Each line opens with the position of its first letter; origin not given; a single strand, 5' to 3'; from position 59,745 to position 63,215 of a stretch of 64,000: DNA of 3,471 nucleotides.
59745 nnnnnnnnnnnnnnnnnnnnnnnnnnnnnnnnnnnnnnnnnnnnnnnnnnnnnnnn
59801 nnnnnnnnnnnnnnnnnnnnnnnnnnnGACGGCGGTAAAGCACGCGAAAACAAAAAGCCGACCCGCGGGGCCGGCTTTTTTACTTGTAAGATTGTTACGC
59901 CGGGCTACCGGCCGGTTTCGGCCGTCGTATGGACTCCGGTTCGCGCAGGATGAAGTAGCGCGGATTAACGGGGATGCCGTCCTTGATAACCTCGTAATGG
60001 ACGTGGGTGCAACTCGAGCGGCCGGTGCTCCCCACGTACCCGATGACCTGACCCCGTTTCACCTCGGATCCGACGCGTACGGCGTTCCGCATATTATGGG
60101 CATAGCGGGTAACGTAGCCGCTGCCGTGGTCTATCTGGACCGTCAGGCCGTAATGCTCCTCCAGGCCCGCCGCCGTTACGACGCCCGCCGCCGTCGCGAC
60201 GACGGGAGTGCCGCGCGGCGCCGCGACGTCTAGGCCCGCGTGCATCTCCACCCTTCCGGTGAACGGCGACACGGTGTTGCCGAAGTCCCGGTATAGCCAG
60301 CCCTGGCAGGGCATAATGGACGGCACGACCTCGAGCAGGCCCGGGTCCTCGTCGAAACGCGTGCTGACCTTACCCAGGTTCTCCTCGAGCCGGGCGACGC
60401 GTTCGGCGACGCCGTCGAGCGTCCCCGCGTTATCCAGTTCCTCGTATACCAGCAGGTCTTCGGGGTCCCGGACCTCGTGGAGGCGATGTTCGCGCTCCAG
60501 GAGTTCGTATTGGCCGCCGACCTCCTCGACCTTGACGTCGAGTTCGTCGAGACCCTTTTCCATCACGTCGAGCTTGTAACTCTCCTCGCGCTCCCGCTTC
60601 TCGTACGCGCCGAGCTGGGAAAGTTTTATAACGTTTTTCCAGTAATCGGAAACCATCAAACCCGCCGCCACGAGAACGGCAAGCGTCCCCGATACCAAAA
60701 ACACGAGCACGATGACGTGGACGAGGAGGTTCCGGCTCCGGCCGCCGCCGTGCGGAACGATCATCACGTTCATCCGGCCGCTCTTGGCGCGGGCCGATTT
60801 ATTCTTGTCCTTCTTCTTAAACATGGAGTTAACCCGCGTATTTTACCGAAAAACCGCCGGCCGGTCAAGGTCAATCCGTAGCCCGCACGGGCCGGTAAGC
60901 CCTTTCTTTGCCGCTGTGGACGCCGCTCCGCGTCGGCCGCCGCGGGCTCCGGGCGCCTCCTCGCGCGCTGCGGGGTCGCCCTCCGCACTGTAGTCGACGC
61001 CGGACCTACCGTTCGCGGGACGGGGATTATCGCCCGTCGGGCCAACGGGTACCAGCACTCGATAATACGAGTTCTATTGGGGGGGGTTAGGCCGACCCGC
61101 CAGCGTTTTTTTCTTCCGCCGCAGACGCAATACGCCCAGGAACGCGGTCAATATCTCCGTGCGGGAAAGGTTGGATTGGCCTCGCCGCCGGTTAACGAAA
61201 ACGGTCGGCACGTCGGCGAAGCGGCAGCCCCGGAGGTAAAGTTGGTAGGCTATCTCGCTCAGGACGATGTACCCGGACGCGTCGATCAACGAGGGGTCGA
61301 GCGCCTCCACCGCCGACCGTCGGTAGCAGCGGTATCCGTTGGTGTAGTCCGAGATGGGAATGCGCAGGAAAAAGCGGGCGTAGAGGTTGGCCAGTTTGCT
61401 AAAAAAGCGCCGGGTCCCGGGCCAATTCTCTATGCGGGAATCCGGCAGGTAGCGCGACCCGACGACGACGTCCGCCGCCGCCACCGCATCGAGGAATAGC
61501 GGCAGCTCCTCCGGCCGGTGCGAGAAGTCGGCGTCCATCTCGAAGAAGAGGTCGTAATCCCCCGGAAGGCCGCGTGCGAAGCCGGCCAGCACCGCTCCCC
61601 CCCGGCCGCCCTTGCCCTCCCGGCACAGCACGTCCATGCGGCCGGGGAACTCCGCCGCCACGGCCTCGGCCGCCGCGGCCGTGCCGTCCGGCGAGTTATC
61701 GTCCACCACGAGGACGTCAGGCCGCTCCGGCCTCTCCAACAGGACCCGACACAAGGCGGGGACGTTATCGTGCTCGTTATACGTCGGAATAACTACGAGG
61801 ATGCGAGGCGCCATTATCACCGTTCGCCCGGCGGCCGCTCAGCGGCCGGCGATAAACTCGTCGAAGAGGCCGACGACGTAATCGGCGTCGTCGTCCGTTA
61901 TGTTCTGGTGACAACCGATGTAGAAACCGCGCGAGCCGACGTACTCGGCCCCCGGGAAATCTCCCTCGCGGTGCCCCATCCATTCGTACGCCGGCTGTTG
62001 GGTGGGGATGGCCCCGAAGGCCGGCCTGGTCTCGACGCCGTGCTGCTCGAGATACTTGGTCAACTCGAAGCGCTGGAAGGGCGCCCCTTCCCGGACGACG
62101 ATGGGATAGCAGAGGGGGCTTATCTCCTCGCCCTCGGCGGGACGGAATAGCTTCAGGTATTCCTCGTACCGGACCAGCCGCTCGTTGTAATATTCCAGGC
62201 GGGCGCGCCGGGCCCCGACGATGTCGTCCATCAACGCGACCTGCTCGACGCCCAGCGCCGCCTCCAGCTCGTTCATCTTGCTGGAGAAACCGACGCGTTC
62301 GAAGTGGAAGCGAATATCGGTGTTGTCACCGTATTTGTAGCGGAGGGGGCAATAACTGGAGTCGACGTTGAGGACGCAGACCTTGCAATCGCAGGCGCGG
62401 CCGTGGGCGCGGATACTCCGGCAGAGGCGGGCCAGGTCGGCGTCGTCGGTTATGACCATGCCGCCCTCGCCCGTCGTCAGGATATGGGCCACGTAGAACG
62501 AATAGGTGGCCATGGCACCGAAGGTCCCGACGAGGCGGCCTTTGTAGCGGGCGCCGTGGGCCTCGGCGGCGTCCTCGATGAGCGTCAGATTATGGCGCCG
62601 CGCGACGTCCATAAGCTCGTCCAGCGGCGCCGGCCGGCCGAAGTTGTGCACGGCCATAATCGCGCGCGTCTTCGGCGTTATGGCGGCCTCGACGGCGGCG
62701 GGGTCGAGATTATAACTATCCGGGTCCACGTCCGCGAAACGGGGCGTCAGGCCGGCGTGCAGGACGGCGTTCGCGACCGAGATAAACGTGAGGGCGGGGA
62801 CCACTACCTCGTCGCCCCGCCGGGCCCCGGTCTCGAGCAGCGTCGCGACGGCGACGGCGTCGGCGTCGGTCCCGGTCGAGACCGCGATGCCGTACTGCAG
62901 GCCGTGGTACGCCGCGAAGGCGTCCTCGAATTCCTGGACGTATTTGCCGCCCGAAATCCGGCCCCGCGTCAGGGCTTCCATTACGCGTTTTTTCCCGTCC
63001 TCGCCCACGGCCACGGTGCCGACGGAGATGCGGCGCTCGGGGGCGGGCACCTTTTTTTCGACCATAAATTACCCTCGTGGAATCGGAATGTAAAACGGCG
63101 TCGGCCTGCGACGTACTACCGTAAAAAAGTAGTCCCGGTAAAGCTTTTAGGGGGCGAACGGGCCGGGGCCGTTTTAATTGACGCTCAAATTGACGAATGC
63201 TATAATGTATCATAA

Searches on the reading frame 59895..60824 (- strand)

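Call 87: search_protein_families(library=pfam, max_evalue=0.00001, proteins=[window:59895-60824:-])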
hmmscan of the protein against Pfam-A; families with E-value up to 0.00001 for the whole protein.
window:59895-60824:- (309 aa): 1 family
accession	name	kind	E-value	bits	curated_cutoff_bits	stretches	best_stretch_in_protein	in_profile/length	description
PF01551.29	Peptidase_M23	-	1.7e-32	111.9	28.7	1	194-288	2-96/96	Peptidase family M23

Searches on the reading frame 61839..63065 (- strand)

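Call 87: search_protein_families(library=pfam, max_evalue=0.00001, proteins=[window:61839-63065:-])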
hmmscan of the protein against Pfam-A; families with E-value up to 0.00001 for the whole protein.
window:61839-63065:- (408 aa): 3 families
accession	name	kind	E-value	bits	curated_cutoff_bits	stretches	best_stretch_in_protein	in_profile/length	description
PF01041.23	DegT_DnrJ_EryC1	-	6e-99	332.1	19.8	1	22-399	5-357/360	DegT/DnrJ/EryC1/StrS aminotransferase family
PF00155.27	Aminotran_1_2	-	9.4e-10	38.6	19.7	1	37-172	38-192/361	Aminotransferase class I and II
PF01212.27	Beta_elim_lyase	-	1.9e-06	27.9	27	1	41-167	32-170/288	Beta-eliminating lyase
